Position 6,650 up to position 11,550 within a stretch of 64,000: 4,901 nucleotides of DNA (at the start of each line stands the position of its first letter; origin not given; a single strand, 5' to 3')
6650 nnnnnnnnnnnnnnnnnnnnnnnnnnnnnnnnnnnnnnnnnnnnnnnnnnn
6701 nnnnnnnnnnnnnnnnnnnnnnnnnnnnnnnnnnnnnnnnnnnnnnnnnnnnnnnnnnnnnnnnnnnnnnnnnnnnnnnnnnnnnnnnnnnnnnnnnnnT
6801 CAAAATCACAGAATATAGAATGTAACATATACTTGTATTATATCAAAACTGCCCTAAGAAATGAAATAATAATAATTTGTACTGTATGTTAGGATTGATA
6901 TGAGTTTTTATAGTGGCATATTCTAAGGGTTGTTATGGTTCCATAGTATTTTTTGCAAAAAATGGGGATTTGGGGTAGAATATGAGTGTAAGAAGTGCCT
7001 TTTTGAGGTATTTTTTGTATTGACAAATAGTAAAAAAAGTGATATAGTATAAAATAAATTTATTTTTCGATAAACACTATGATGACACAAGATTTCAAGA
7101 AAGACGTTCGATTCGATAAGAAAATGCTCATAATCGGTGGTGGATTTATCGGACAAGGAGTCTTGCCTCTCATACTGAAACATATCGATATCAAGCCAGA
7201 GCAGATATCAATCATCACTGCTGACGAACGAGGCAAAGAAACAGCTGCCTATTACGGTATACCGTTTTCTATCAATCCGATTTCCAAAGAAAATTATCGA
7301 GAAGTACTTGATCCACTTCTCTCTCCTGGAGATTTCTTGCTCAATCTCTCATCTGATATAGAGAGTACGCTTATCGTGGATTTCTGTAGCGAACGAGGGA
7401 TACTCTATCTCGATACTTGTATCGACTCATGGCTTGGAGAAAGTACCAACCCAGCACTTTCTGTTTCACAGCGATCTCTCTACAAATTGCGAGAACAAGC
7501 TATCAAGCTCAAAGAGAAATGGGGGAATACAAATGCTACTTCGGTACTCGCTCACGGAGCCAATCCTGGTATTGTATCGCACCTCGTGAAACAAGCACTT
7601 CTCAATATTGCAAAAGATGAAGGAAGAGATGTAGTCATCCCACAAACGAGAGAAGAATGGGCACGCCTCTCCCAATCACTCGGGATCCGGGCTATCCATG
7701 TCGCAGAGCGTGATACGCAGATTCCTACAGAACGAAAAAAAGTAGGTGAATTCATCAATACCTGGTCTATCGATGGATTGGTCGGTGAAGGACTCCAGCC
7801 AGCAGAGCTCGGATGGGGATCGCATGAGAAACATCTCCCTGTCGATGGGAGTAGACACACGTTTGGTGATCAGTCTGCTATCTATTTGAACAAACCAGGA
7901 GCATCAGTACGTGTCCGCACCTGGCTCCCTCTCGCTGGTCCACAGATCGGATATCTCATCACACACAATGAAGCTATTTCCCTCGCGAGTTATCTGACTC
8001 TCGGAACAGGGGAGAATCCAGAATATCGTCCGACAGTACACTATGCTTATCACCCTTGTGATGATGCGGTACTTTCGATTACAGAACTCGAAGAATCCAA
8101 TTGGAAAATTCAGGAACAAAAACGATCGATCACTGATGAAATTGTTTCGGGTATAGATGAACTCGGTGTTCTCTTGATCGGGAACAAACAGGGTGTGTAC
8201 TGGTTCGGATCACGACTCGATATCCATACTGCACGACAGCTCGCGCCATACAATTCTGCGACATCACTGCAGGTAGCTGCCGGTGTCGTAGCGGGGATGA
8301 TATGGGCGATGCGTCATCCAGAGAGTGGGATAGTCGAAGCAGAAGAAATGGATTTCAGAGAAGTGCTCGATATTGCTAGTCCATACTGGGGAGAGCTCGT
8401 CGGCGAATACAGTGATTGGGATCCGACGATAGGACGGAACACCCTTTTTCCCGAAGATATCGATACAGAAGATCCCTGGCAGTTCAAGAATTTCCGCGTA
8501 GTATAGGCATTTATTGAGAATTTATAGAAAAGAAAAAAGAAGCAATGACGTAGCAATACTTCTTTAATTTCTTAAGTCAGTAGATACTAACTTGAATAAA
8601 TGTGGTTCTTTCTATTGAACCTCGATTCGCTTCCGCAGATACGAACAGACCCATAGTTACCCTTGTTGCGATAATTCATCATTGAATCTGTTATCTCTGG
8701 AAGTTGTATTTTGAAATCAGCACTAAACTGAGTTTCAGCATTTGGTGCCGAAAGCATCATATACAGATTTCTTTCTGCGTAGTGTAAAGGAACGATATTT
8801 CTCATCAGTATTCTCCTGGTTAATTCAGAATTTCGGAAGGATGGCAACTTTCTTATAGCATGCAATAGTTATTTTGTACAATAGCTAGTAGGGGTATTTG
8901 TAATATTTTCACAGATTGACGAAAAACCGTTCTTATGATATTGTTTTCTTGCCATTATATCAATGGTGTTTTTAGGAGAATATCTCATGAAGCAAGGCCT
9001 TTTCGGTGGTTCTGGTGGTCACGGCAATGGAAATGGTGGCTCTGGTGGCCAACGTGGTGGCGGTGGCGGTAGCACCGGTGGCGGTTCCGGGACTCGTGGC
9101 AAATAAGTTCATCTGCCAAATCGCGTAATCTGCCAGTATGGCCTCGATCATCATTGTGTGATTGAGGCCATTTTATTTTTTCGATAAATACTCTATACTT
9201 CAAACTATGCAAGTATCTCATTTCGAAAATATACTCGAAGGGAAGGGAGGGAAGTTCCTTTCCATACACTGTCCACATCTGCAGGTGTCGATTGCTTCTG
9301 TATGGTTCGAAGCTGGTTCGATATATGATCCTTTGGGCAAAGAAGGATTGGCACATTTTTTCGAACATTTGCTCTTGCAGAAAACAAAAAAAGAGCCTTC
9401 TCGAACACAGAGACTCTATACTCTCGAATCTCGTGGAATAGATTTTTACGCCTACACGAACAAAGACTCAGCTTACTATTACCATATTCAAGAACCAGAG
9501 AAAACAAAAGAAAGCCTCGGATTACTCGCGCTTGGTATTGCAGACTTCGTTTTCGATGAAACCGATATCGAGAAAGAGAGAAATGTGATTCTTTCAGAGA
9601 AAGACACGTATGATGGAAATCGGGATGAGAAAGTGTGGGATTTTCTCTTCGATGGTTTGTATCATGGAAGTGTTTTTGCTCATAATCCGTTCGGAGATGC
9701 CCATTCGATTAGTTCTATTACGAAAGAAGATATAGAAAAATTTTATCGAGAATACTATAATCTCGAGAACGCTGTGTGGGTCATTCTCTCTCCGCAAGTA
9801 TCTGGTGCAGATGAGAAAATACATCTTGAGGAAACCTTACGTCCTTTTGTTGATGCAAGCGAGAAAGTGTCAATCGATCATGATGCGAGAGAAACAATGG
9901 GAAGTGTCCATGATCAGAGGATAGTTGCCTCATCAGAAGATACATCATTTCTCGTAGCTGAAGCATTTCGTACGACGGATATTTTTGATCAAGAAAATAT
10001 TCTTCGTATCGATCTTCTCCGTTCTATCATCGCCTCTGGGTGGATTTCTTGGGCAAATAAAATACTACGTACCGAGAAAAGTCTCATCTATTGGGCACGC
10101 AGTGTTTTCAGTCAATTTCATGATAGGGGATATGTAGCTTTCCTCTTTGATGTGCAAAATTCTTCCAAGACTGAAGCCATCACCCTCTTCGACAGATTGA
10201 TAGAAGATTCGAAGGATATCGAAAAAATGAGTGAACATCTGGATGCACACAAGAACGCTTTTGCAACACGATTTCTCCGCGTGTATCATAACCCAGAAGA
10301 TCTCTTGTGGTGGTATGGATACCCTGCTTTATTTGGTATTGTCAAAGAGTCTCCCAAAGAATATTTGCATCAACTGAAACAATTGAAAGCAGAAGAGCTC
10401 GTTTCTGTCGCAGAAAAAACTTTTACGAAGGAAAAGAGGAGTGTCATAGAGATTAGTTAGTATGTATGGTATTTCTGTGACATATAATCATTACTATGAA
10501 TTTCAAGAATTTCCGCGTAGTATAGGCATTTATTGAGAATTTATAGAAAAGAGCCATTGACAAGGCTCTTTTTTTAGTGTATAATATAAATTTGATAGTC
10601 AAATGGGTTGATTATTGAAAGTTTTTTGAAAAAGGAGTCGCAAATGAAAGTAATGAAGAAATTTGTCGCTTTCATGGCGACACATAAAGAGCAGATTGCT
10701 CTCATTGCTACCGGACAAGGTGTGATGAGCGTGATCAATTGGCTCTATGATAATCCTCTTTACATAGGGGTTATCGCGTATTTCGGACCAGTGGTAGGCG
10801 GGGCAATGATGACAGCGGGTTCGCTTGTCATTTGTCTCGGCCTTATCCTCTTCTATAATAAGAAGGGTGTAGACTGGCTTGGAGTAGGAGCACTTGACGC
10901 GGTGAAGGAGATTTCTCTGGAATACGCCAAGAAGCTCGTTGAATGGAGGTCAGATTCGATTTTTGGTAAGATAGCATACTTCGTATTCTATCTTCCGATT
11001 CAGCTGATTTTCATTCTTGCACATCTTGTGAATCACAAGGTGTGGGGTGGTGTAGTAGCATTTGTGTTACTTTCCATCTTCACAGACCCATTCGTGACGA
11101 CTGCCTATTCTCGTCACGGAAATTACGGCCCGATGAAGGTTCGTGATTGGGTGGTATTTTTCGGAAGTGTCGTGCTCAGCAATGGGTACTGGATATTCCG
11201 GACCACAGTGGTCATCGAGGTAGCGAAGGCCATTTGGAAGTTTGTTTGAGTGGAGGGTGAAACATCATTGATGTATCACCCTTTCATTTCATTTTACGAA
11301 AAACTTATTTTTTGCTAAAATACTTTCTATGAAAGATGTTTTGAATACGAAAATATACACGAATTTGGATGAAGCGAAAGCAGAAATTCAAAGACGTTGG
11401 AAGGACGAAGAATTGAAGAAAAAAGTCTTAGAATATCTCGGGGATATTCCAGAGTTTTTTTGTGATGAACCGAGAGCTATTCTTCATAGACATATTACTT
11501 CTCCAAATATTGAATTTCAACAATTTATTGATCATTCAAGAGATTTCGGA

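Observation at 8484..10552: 2-kb cassette inserted at the 3' end of hss, flanked by perfect 51-bp direct repeats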

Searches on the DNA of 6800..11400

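Call 58: search_rna_families(source=window, start=6800, end=11400, threshold=evalue, max_evalue=1)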
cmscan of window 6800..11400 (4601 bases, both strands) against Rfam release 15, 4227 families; matches with E-value up to 1: 1.
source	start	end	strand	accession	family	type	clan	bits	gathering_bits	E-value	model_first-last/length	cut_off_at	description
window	7194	7223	-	RF01648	ceN65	Gene; snRNA; snoRNA; CD-box;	-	23.6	48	0.052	1-65/65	no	Caenorhabditis snoRNA ceN65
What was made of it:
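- Tried and rejected: An Rfam E-value scan of 6800-11400 gave only one chance-level hit (call 58).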

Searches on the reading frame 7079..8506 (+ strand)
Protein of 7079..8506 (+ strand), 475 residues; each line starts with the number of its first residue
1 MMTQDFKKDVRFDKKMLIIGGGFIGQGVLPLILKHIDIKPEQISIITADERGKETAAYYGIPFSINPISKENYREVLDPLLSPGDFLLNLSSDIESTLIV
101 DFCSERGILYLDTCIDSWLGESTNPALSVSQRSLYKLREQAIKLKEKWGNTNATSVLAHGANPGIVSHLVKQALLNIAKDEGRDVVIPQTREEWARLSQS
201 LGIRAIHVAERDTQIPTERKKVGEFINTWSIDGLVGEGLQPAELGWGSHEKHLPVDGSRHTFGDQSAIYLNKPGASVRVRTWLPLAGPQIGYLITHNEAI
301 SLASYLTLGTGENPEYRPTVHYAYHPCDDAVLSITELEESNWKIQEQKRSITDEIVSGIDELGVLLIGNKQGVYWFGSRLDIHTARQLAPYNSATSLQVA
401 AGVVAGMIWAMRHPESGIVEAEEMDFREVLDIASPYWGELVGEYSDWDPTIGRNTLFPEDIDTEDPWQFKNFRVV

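Call 8: search_protein_families(library=pfam, proteins=[window:7079-8506:+], max_evalue=0.01)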
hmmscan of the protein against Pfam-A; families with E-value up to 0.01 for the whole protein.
window:7079-8506:+ (475 aa): 2 families
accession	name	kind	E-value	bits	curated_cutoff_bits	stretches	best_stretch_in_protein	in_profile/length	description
PF16653.10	Sacchrp_dh_C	-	1.3e-31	111.1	31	1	160-443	1-263/265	Saccharopine dehydrogenase C-terminal domain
PF03435.24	Sacchrp_dh_NADP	-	3.7e-29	102.1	25.1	1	17-156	2-129/129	Saccharopine dehydrogenase NADP binding domain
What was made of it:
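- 7079..8506 (+): hss (homospermidine synthase-like, saccharopine dehydrogenase family). This is the target gene, and it stays intact after the insertion. Pfam Sacchrp_dh_NADP and Sacchrp_dh_C (call 8).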

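Call 9: search_protein_families(library=ncbifam, proteins=[window:7079-8506:+], max_evalue=0.01)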
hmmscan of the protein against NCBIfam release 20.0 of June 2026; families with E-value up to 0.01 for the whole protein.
window:7079-8506:+ (475 aa): 0 families

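Call 10: find_encoding_contigs(protein=window:7079-8506:+, flank=8000, max_places=10)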
Protein window:7079-8506:+ (475 aa): 1 contig read that carries it; 1 place shown.
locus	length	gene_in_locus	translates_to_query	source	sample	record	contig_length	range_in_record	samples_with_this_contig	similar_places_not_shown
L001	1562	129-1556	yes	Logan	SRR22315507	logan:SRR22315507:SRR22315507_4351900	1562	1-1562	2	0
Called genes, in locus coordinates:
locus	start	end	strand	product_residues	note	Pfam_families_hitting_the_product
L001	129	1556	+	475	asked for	PF03435:Sacchrp_dh_NADP, PF16653:Sacchrp_dh_C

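Call 25: find_homologous_proteins(query=window:7079-8506:+, max_evalue=1e-100)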
Query window:7079-8506:+ (475 aa): 7980 proteins with E <= 1e-100 among 8000 candidates; the best 120 are listed.
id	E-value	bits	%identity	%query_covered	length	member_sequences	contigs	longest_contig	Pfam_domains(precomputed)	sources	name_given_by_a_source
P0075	0.0e+0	1092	100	100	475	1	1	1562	PF16653.11,PF03435.25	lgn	-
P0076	0.0e+0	1089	100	100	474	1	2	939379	PF16653.11,PF03435.25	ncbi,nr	ncbi:MAG: saccharopine dehydrogenase NADP-binding domain-containing protein [Candidatus Moranbacteri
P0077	0.0e+0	1082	99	100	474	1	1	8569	PF16653.11,PF03435.25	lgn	-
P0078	1.3e-284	962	87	100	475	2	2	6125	PF16653.11,PF03435.25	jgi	-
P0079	3.2e-276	934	83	99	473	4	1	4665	PF16653.11,PF03435.25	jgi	-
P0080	2.5e-275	932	83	99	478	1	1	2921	PF16653.11,PF03435.25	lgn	-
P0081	1.9e-273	925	84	99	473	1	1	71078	PF16653.11,PF03435.25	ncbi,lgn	-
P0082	2.2e-273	925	82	100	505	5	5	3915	PF16653.11,PF03435.25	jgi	-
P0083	1.7e-265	899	83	97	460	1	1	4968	PF16653.11,PF03435.25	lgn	-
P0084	1.9e-261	886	79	99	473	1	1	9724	PF16653.11,PF03435.25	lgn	-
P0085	9.2e-259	877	77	100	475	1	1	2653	PF16653.11,PF03435.25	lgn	-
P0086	2.4e-249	846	74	100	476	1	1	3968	PF16653.11,PF03435.25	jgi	jgi:homospermidine synthase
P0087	3.7e-249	845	75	99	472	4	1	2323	PF16653.11,PF03435.25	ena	-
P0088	1.4e-246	837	74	99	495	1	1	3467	PF16653.11,PF03435.25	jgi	jgi:homospermidine synthase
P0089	2.2e-246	836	75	99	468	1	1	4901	PF16653.11,PF03435.25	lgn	-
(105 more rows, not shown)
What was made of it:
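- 7079..8506 (+): Homologues at 55-75% identity are named homospermidine synthase by JGI/NCBI (call 25).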

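Call 26: find_related_loci(query=window:7079-8506:+, collection=genome_contigs, flank=6000)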
Query window:7079-8506:+ (475 aa) in genome_contigs; peptide patterns used: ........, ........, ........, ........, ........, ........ (x = any residue, [..] = any of these).
523 stretches matched a pattern; 440 encode a relative of the query (tblastn E <= 1e-3); the best 80 are kept; 80 distinct loci.
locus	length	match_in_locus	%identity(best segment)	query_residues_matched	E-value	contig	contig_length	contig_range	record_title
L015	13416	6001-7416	84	4-475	0e+0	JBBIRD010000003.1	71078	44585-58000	MAG: Candidatus Moraniibacteriota bacterium isolate SLS170214_bin_341 NODE_43_length_71078_cov_5.781789, whole genome sh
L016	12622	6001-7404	73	7-475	0e+0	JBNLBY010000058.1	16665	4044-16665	MAG: Sideroxydans sp. isolate C2.bin.17.strict NODE_58_length_16665_cov_3.457198, whole genome shotgun sequence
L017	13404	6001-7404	73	7-475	0e+0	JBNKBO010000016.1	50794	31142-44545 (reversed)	MAG: Sideroxydans sp. isolate F1F2.bin.5.strict NODE_16_length_50794_cov_27.852794, whole genome shotgun sequence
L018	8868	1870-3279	61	5-475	0e+0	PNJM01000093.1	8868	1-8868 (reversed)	MAG: Rhodocyclaceae bacterium isolate WM.039 WM_1003587_8868, whole genome shotgun sequence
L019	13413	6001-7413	61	4-475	0e+0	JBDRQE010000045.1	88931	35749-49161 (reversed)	MAG: Pseudomonadota bacterium isolate MEGAHIT-group-2.20 k141_286020, whole genome shotgun sequence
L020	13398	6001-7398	59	7-475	0e+0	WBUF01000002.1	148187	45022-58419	MAG: Rhodocyclaceae bacterium isolate SB9 contig_75, whole genome shotgun sequence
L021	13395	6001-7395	59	8-475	0e+0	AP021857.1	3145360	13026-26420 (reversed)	Candidatus Desulfobacillus denitrificans DNA, complete genome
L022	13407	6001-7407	60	7-475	0e+0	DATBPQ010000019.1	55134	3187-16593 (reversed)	MAG TPA_asm: Stellaceae bacterium isolate SMAG_U4081 k141_2238595, whole genome shotgun sequence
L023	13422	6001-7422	58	2-475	0e+0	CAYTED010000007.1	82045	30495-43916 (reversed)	MAG TPA_asm: uncultured Bdellovibrionales bacterium isolate binchicken_co128_120 genome assembly, contig: NODE_175_lengt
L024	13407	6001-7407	60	7-475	0e+0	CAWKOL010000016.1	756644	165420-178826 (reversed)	MAG: uncultured Alphaproteobacteria bacterium isolate MFD05512.bin.2.168 genome assembly, contig: contig_5271, whole gen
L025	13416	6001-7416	59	1-474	0e+0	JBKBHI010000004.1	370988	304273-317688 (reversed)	MAG: Alphaproteobacteria bacterium isolate 21H_026.bin.23 NODE_37_length_370988_cov_10.550424, whole genome shotgun sequ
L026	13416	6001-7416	59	1-474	0e+0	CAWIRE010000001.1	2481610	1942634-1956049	MAG: uncultured Alphaproteobacteria bacterium isolate MFD03044.bin.1.46 genome assembly, contig: contig_11044, whole gen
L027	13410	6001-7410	58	4-475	0e+0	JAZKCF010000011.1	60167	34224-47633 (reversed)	MAG: Pseudomonadota bacterium isolate ADI_H3L2_122-bin021 ADIH3L2_B021_0_000000000011, whole genome shotgun sequence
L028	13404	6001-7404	58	5-475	0e+0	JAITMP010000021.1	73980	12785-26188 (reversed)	MAG: Zoogloeaceae bacterium isolate Pmx449_bin2 k119_2893248, whole genome shotgun sequence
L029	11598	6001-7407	58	7-475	0e+0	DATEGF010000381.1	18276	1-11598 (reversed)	MAG TPA_asm: Stellaceae bacterium isolate SMAG_U8778 k141_1203840, whole genome shotgun sequence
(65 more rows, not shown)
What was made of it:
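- On Homospermidine synthase (bacterial HSS): 55-75% identity to proteins named homospermidine synthase by JGI/NCBI (calls 25, 26).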

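Call 27: find_encoding_contigs(protein=P0076, flank=6000, max_places=6)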
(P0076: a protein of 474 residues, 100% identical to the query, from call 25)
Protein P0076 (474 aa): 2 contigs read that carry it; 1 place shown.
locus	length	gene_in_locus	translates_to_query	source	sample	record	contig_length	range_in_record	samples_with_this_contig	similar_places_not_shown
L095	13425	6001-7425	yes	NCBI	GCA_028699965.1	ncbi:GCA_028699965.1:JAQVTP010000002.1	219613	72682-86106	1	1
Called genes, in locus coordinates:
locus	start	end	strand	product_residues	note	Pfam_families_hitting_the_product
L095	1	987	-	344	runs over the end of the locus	-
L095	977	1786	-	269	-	PF01636:APH, PF03881:Fructosamin_kin (faint), PF02958:EcKL (weak)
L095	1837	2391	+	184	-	PF00719:Pyrophosphatase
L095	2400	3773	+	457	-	PF00202:Aminotran_3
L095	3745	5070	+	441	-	-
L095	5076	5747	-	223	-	PF00702:Hydrolase (weak), PF06888:Put_Phosphatase, PF12710:HAD, PF13419:HAD_2 (faint)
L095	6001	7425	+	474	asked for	PF03435:Sacchrp_dh_NADP, PF16653:Sacchrp_dh_C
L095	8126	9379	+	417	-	PF00675:Peptidase_M16, PF05193:Peptidase_M16_C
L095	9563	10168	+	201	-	-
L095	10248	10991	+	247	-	-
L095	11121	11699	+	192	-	PF00856:SET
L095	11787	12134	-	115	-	-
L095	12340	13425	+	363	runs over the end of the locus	PF00512:HisKA, PF02518:HATPase_c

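Call 28: find_encoding_contigs(protein=P0077, flank=8000, max_places=6)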
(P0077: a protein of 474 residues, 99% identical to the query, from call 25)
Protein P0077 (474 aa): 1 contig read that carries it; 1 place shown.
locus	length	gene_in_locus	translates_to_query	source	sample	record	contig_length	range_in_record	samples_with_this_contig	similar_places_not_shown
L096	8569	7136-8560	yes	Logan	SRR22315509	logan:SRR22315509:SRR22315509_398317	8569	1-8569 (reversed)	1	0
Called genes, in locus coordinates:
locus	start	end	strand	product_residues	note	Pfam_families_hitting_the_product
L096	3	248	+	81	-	?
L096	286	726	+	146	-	PF01894:YjbQ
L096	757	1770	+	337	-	PF02618:YceG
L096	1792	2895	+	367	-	PF13439:Glyco_transf_4 (weak), PF00534:Glycos_transf_1, PF13692:Glyco_trans_1_4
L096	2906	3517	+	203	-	-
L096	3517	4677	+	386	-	PF13439:Glyco_transf_4, PF13579:Glyco_trans_4_4 (weak), PF20706:GT4-conflict, PF00534:Glycos_transf_1, PF13692:Glyco_trans_1_4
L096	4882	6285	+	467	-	-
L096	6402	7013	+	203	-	-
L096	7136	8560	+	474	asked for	PF03435:Sacchrp_dh_NADP, PF16653:Sacchrp_dh_C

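Call 37: find_related_loci(query=window:7079-8506:+, collection=metagenome_contigs, flank=6000)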
Query window:7079-8506:+ (475 aa) in metagenome_contigs; peptide patterns used: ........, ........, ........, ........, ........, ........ (x = any residue, [..] = any of these).
600 stretches matched a pattern (row limit reached: there are more); 448 encode a relative of the query (tblastn E <= 1e-3); the best 80 are kept; 80 distinct loci.
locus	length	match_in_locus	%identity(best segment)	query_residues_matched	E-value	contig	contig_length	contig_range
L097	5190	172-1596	87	1-475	0e+0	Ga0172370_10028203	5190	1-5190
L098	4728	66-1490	83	1-475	0e+0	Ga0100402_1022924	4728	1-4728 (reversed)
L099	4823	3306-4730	82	1-475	0e+0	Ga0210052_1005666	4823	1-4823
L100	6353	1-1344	83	28-475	0e+0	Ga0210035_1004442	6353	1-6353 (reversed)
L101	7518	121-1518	74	10-475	0e+0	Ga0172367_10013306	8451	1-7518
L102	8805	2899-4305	70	7-475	0e+0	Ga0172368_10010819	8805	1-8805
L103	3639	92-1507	62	3-474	0e+0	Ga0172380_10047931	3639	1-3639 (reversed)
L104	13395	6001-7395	59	8-475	0e+0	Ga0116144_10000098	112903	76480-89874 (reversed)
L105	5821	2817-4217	60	6-475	0e+0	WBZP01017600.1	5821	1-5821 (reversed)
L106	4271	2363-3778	59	1-475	0e+0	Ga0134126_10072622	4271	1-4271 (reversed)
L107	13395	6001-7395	59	8-475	0e+0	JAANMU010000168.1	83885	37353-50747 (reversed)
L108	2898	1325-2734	60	5-475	0e+0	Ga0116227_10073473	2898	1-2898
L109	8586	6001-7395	59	8-475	0e+0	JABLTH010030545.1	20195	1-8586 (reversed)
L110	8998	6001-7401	59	6-475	0e+0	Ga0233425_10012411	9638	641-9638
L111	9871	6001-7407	57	7-475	0e+0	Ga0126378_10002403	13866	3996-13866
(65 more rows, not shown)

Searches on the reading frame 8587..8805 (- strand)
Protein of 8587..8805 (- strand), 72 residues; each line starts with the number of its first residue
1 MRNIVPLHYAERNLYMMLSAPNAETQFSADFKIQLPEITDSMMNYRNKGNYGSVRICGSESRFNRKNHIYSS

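Call 55: search_protein_representatives(protein=window:8587-8805:-)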
Query: 72 residues. Proteins with E-value up to 0.001 (for the whole library): 2; up to 1e-10: 2; up to 1e-30: 1. The best 2 are listed.
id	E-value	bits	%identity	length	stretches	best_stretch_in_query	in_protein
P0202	4.7e-42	156.3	100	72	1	1-72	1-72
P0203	4.7e-12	61.7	44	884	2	7-31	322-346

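Call 64: find_encoding_contigs(protein=window:8587-8805:-, flank=8000, max_places=10)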
Protein window:8587-8805:- (72 aa): 1 contig read that carries it; 1 place shown.
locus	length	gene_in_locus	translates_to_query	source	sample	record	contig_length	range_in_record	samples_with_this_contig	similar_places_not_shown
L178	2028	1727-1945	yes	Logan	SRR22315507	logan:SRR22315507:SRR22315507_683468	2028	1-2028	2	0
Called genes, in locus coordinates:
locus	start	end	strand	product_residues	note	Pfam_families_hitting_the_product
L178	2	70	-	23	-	?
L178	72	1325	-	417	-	PF00675:Peptidase_M16, PF05193:Peptidase_M16_C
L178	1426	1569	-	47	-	-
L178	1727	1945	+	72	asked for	-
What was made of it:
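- Tried and rejected: The orphan protein look-up returned only the window's own unitig (call 64).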

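Call 84: predict_structure(protein=window:8587-8805:-)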
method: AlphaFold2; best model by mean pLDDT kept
length: 72 residues; sequences in the alignment: 1
mean_pLDDT: 49.2   pTM: 0.12
mean pLDDT of the five models: 49.2, 47.0, 45.8, 44.7, 43.2
residues with pLDDT >= 90: 0; 70-90: 0; 50-70: 33; < 50: 39
segments of 3 or more residues with pLDDT < 50: 1-4, 21-24, 57-72
pLDDT, mean of each block of 10 residues (from residue 1): 47 50 48 56 50 49 45 42
secondary structure, 60 per line:
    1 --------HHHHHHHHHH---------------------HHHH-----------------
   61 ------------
elements in order: H9-18 H40-43
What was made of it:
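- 8587..8805 (-): Orphan 72-aa gene, fast-evolving but coding. The AF2 model is uninformative, pLDDT 49 (call 84).
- Tried and rejected: The single-sequence AF2 model was uninformative, pLDDT 49 (call 84), so I did no fold search.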
